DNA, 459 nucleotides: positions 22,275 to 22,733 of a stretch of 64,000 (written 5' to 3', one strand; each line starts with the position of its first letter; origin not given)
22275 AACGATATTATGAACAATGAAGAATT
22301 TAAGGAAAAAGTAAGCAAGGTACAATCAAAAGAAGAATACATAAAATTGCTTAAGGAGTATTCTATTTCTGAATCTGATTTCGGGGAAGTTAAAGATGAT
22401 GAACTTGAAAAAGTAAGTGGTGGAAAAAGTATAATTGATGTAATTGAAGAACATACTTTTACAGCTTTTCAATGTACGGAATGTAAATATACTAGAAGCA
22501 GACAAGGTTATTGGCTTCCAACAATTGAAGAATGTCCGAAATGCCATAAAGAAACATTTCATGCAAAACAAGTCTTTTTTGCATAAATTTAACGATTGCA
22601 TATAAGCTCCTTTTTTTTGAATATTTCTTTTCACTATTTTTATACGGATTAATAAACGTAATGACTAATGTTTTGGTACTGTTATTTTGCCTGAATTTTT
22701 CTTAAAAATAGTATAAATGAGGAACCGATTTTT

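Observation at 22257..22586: Orphan peptide with a Nif11-like double-glycine leader and a zinc-ribbon-like 53-aa core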

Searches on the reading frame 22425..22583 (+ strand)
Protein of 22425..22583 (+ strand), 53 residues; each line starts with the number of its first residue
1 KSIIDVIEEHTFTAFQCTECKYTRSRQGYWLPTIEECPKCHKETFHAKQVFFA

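Call 32: find_related_loci(query=A2, collection=metagenome_contigs, flank=10000)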
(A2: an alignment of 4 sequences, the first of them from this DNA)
Query A2 (53 aa) in metagenome_contigs; peptide patterns used: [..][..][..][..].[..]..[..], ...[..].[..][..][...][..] (x = any residue, [..] = any of these).
73 stretches matched a pattern, but none encodes a relative of the query by tblastn (E <= 1e-3).

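Call 34: search_solved_structures(query=A2, max_evalue=10, show_alignments=2)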
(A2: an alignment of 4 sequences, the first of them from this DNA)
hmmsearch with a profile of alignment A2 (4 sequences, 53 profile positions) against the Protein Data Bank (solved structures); distinct sequences matched with E-value up to 10: 27.
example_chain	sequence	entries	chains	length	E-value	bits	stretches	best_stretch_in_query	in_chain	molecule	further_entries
6mpx_A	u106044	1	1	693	0.00011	25.1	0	17-41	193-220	fusion protein of non-collagenous domains of collagen type IV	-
5t2a_AW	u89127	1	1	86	0.15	15.1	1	33-44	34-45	eS27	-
1li1_A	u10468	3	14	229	0.26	14.3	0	16-42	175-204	Collagen alpha 1(IV) | Collagen alpha-1(IV) chain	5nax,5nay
1m3d_A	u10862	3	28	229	0.26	14.2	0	16-42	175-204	Type IV Collagen Noncollagenous Domain- Alpha1 | type iv collagen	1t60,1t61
1j5a_M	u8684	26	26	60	0.28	14.2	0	15-27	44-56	RIBOSOMAL PROTEIN L32 | 50S ribosomal protein L32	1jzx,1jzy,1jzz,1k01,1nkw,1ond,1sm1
1nwx_Z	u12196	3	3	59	0.29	14.1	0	15-27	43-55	ribosomal protein L32 | 50S ribosomal protein L32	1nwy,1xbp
4v49_BZ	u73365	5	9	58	0.33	14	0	15-27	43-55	50S ribosomal protein L32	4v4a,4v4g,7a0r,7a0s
5dm6_Z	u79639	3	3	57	0.33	13.9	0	15-27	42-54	50S ribosomal protein L32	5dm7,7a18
6az1_c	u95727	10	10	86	0.35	13.8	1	33-44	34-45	ribosomal protein S27e | Putative 40S ribosomal protein S27-1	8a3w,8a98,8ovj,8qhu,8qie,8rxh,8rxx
8hku_L44E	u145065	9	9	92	0.37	13.8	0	35-49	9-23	50S ribosomal protein L44e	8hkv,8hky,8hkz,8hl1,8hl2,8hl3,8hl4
1m3d_C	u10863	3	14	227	0.55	13.2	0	17-36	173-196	Type IV Collagen Noncollagenous Domain- Alpha2 | type iv collagen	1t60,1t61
1li1_C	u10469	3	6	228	0.57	13.2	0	17-36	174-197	Collagen alpha 2(IV) | Collagen alpha-2(IV) chain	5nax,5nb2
2m7y_A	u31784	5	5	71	0.73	12.8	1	7-32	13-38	Leader peptide | Leader protein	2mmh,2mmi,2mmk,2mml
9e6q_Ah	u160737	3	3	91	0.82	12.7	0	35-47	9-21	eL42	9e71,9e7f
4c2m_I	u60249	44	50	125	0.9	12.6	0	15-41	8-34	DNA-DIRECTED RNA POLYMERASE I SUBUNIT RPA12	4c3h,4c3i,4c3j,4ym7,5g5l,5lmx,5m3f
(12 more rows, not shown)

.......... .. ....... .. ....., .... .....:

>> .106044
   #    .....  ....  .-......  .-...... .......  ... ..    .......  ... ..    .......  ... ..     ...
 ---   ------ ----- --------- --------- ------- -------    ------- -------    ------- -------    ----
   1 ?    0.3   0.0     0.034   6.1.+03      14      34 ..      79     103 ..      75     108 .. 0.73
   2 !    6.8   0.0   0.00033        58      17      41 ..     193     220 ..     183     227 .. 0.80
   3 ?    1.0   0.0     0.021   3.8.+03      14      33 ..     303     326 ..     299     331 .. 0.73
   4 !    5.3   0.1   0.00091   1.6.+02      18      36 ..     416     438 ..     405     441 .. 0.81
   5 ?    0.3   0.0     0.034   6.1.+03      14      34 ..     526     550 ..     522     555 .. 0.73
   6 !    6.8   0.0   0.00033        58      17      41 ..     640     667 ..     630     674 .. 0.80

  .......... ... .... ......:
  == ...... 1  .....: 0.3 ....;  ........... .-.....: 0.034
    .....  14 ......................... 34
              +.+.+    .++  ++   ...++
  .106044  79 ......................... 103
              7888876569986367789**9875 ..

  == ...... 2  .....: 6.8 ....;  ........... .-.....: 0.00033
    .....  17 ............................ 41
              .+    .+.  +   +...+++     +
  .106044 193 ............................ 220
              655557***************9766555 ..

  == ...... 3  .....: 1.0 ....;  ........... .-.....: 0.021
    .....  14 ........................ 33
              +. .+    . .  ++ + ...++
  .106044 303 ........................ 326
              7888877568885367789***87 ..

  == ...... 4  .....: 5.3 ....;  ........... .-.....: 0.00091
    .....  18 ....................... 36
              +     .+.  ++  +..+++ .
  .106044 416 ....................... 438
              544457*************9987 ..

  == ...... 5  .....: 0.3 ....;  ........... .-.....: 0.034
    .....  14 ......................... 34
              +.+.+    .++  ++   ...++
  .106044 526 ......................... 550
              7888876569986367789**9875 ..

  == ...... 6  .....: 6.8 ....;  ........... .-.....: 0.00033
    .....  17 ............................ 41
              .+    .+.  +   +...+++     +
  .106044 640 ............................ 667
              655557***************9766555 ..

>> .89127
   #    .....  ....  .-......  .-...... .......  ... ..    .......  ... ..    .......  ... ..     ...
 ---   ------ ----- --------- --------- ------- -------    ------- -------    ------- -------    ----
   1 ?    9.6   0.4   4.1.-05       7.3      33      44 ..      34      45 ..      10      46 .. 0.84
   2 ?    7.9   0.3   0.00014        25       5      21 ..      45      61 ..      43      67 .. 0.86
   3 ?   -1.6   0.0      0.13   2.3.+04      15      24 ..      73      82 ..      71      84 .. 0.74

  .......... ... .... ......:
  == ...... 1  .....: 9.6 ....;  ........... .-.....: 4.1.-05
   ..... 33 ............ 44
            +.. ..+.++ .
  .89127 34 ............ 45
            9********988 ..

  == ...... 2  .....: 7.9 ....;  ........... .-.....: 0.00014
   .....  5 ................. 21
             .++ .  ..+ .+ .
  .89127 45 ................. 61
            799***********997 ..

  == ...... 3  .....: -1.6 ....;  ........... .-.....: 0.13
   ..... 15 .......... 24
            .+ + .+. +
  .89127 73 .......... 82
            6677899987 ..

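Call 41: search_protein_representatives(alignment_id=A2)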
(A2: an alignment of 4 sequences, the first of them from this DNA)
Query: 4 sequences, 53 profile positions. Proteins with E-value up to 0.001 (for the whole library): 6; up to 1e-10: 3; up to 1e-30: 0. The best 6 are listed.
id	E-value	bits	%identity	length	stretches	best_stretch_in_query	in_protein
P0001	1.1e-29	117.9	-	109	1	1-53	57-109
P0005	5.5e-27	109.3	-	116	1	2-53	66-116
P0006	1.6e-11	59.9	-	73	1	7-50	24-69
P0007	2.1e-08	49.8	-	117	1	7-48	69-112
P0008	2.3e-04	36.9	-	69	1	9-50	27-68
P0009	2.6e-04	36.7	-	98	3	17-38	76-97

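Call 43: find_encoding_contigs(protein=P0006, flank=10000)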
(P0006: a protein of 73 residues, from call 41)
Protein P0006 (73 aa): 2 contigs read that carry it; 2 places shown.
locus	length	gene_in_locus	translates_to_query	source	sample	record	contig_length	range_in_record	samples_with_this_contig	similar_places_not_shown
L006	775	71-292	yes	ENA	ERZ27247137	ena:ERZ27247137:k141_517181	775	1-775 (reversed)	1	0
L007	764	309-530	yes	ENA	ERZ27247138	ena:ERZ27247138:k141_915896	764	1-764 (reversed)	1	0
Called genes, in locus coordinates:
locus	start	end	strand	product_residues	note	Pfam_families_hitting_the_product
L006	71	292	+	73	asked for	-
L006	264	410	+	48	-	-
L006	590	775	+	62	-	?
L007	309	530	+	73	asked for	-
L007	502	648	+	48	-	-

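Call 44: find_encoding_contigs(protein=P0005, flank=10000)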
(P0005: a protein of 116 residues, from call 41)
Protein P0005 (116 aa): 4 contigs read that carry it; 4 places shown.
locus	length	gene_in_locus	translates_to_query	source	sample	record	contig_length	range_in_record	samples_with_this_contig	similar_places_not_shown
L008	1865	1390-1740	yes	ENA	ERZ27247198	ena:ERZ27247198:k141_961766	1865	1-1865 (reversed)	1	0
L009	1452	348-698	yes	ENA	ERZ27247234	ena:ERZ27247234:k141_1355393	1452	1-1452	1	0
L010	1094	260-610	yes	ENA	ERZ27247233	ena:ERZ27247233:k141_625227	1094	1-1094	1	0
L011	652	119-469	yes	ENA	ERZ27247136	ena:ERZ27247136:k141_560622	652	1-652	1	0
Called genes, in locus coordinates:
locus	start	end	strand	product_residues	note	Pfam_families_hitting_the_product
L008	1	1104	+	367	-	?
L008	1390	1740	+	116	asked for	-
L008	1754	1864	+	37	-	?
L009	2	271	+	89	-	?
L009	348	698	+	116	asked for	-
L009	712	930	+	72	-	-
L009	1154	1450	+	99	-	?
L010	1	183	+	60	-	?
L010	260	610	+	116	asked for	-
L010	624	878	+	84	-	PF04542:Sigma70_r2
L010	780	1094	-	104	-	?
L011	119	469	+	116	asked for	-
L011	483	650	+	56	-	?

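Call 45: find_encoding_contigs(protein=P0007, flank=10000)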
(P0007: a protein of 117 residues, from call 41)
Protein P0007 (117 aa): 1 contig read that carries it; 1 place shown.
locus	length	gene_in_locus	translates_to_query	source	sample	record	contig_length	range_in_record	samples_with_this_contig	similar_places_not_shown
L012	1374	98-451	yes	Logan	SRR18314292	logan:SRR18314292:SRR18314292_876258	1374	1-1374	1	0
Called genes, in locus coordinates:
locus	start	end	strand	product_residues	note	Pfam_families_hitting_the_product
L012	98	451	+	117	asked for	-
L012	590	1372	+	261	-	?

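Call 46: find_encoding_contigs(protein=P0008, flank=10000)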
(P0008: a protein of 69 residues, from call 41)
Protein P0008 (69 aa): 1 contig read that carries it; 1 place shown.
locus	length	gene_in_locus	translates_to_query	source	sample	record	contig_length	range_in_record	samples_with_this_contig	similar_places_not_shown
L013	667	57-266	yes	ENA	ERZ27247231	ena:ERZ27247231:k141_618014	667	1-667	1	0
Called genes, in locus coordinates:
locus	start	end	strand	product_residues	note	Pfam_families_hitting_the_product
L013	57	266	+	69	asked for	-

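Call 48: search_protein_families(library=pfam, proteins=[L012:590-1372:+, L009:712-927:+, L009:1154-1450:+, L006:554-775:+, L008:1-1101:+, L010:780-1094:-, P0006, P0007, P0005, P0008], max_evalue=0.01)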
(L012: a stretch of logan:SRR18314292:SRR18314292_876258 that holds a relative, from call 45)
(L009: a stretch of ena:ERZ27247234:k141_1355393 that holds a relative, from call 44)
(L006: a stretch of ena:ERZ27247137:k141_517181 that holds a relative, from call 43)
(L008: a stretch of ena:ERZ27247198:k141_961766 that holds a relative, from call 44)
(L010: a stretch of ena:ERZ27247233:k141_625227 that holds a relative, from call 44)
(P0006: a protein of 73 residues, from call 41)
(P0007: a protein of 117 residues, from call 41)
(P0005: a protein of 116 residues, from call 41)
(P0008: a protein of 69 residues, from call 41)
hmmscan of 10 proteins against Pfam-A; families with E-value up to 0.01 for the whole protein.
L012:590-1372:+ (261 aa): 1 family
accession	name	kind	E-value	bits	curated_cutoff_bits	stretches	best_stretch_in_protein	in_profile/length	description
PF02517.21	Rce1-like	-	3.3e-15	56.6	22.4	1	130-223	3-92/93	Type II CAAX prenyl endopeptidase Rce1-like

L009:712-927:+ (72 aa): 3 families
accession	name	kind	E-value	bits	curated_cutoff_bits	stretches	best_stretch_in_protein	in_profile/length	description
PF05402.18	PqqD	-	0.003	18.3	23.4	1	24-60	25-60/67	Coenzyme PQQ synthesis protein D (PqqD)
PF10439.15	Bacteriocin_IIc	-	0.008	16.6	27.1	1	13-36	3-29/59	Bacteriocin class II with double-glycine leader peptide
PF03883.20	H2O2_YaaD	-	0.0092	16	29.6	1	3-70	27-90/236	Peroxide stress protein YaaA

L009:1154-1450:+ (99 aa): 1 family
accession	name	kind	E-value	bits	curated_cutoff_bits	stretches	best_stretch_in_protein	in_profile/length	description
PF00149.33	Metallophos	-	0.002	19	21.5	1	44-88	2-45/191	Calcineurin-like phosphoesterase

L006:554-775:+ (74 aa): 0 families

L008:1-1101:+ (367 aa): 2 families
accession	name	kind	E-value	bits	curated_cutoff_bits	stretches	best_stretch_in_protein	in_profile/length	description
PF00478.31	IMPDH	-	1.5e-67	228.5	25.6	1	4-338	1-205/345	IMP dehydrogenase / GMP reductase domain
PF00571.33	CBS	-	1.1e-11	45.3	24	2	105-146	12-50/57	CBS domain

L010:780-1094:- (104 aa): 1 family
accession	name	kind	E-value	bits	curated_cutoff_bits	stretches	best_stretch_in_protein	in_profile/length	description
PF01580.24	FtsK_SpoIIIE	-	2.4e-20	73.4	24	1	2-97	39-134/221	FtsK/SpoIIIE family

P0006 (73 aa): 1 family
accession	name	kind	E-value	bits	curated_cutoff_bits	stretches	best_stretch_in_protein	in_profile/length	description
PF04606.18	Ogr_Delta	-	0.0092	16.3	26.3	0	30-44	24-38/47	Ogr/Delta-like zinc finger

P0007 (117 aa): 1 family
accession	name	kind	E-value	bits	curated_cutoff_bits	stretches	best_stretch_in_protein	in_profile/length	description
PF07862.16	Nif11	-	5.5e-05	23.8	23.8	1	4-35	8-39/48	Nif11 domain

P0005 (116 aa): 1 family
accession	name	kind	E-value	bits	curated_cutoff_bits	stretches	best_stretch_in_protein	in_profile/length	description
PF07862.16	Nif11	-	0.0056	17.4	23.8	0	4-34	8-38/48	Nif11 domain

P0008 (69 aa): 6 families
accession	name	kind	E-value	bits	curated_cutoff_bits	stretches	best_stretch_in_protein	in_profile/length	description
PF15777.11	Anti-TRAP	-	0.0011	19.4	32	1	24-59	4-37/59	Tryptophan RNA-binding attenuator protein inhibitory protein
PF01155.25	HypA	-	0.0023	18.4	28.9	1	16-63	54-97/112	Hydrogenase/urease nickel incorporation, metallochaperone, hypA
PF07282.18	Cas12f1-like_TNB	-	0.0033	18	26.3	1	21-59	16-47/60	Cas12f1-like, TNB domain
PF23733.2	GRXCR1-2_C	-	0.0053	17.1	26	1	33-63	10-40/47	GRXCR1/2, C-terminal domain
PF23783.1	Zn_ribbon_TiaS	-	0.009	16.2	27.3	0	34-61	3-28/41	TiaS C-terminal zinc ribbon domain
PF25206.1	DUF7836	-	0.0099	16.1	26.7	0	50-64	28-42/59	Domain of unknown function (DUF7836)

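Call 49: search_protein_families(library=ncbifam, proteins=[P0005, P0006, P0007, P0008, L009:712-927:+, L012:590-1372:+], max_evalue=0.01)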
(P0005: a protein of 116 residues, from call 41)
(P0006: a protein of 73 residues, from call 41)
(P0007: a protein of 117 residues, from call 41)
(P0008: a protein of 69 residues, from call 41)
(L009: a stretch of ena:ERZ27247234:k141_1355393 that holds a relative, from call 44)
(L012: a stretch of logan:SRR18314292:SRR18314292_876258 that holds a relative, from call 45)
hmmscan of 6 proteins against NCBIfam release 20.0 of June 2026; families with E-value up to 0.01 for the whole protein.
P0005 (116 aa): 1 family
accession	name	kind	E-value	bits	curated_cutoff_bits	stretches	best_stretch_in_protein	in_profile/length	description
TIGR03798.1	leader_Nif11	subfamily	4.4e-05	23.7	32.3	1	4-64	8-68/68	Nif11-like leader peptide family RiPP precursor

P0006 (73 aa): 2 families
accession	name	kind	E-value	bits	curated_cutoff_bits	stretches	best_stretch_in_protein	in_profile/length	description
TIGR03544.1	DivI1A_domain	domain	0.0041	16.7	22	1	9-27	5-23/34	DivIVA domain-containing protein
TIGR04149.1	GG_sam_targ_CFB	domain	0.005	16.7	25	1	5-43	13-42/43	TIGR04149 family rSAM-modified RiPP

P0007 (117 aa): 3 families
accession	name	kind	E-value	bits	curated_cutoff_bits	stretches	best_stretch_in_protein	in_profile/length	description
TIGR01980.1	sufB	equivalog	0.00028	19.6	346.4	1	27-111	144-235/448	Fe-S cluster assembly protein SufB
TIGR03798.1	leader_Nif11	subfamily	0.0012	19.1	32.3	1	5-66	9-68/68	Nif11-like leader peptide family RiPP precursor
NF008773.0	PRK11814.1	equivalog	0.0053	15.4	717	1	25-101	161-242/484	Fe-S cluster assembly protein SufB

P0008 (69 aa): 2 families
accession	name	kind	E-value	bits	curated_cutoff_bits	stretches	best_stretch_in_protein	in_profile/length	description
NF008229.0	PRK10996.1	equivalog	0.0051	16.5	125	1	32-68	2-38/141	thioredoxin TrxC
NF011482.0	PRK14892.1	equivalog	0.0071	16.2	109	0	49-64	18-33/101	putative transcription elongation factor Elf1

L009:712-927:+ (72 aa): 2 families
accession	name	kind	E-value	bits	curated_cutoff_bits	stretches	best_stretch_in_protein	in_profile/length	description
NF046113.1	BLP_Lacticasei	subfamily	0.0036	17.3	40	1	1-30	1-25/46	bacteriocin-like peptide, LSEI_2386 family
NF005102.0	PRK06541.1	equivalog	0.0093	14.5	574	1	9-53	99-146/460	aspartate aminotransferase family protein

L012:590-1372:+ (261 aa): 2 families
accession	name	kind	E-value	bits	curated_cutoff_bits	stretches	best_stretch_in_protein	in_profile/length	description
NF041647.1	ABC_perm_CPBP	equivalog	5.4e-05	22.1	435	1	97-223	507-628/636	ABC transporter permease subunit/CPBP intramembrane protease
TIGR03008.1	pepcterm_CAAX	equivalog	0.0053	16.6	81.05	1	121-220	105-204/222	CAAX prenyl protease-related protein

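Call 64: find_related_loci(query=A2, collection=viral_contigs, flank=10000)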
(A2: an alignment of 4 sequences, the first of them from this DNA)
Query A2 (53 aa) in viral_contigs; peptide patterns used: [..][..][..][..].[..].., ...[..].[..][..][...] (x = any residue, [..] = any of these).
102 stretches matched a pattern, but none encodes a relative of the query by tblastn (E <= 1e-3).

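Call 73: predict_structure(alignment_id=A3)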
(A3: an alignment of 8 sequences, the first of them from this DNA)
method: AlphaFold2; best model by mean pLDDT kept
length: 53 residues; sequences in the alignment: 8
mean_pLDDT: 89.9   pTM: 0.66
mean pLDDT of the five models: 89.9, 88.5, 87.6, 84.4, 80.1
residues with pLDDT >= 90: 38; 70-90: 14; 50-70: 1; < 50: 0
segments of 3 or more residues with pLDDT < 50: none
pLDDT, mean of each block of 10 residues (from residue 1): 76 95 93 93 94 87
secondary structure, 60 per line:
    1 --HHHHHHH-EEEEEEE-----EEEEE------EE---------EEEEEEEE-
elements in order: H3-9 E11-17 E23-27 E45-52

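Call 76: fold_search(model_id=the predicted structure, library=pdb)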
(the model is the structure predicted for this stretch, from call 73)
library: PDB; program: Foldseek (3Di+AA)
matches with E <= 10: 415; with E <= 0.001: 0
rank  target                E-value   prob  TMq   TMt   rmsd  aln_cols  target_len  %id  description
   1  3ir9_A                8.7e-02  0.99  0.57  0.21   3.3        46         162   22  C-terminal domain of Peptide Chain Release Factor from Methanosarcina mazei. (released 2009-09-01)
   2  3i3t_A                1.8e-01  0.94  0.55  0.12   6.9        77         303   10  Crystal structure of covalent ubiquitin-USP21 complex (released 2009-07-21)
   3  4ywl_A                1.9e-01  0.98  0.52  0.12   4.3        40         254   15  Pyrococcus furiosus MCM N-terminal domain F179A point mutant pentameric ring (released 2015-09-23)
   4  3i3t_C                1.9e-01  0.94  0.55  0.11   5.8        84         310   11  Crystal structure of covalent ubiquitin-USP21 complex (released 2009-07-21)
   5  3i3t_G                2.0e-01  0.92  0.54  0.11   6.1        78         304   12  Crystal structure of covalent ubiquitin-USP21 complex (released 2009-07-21)
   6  3v6e_A                2.6e-01  0.96  0.62  0.13   4.7        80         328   12  Crystal Structure of USP2 and a mutant form of Ubiquitin (released 2012-12-19)
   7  7zh3_D                2.6e-01  0.89  0.57  0.11   6.1        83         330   12  USP1 bound to ubiquitin conjugated to FANCD2 (focused refinement) (released 2022-10-12)
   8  3ir9_B                2.8e-01  0.96  0.58  0.22   3.7        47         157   19  C-terminal domain of Peptide Chain Release Factor from Methanosarcina mazei. (released 2009-09-01)
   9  9di1_B                2.8e-01  0.91  0.58  0.12   5.2        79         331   11  Cryo-EM structure of the USP1-UAF1-Ubiquitin complex inhibited by KSQ-4279 (released 2025-09-17)
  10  9di2_B                2.9e-01  0.91  0.59  0.12   4.9        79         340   11  Cryo-EM structure of the USP1-UAF1-Ubiquitin-VS complex (released 2025-09-17)
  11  8bs3_A                3.3e-01  0.90  0.58  0.12   5.3        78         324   13  Structure of USP36 in complex with Fubi-PA (released 2023-07-12)
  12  5xu8_A                3.3e-01  0.87  0.58  0.12  10.1        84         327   11  Crystal structure of human USP2 in complex with ubiquitin and 6-thioguanine (released 2018-02-28)
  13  8xpn_B                3.3e-01  0.82  0.54  0.11   6.0        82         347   15  The Crystal Structure of USP8 from Biortus. (released 2024-03-06)
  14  8q67_C                3.5e-01  0.96  0.51  0.06   2.9        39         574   26  Crystal structure of a homohexameric MCM from M. acidophilum (released 2025-03-12)
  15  3v6c_A                3.5e-01  0.90  0.60  0.12   5.0        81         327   12  Crystal Structure of USP2 in complex with mutated ubiquitin (released 2012-12-19)
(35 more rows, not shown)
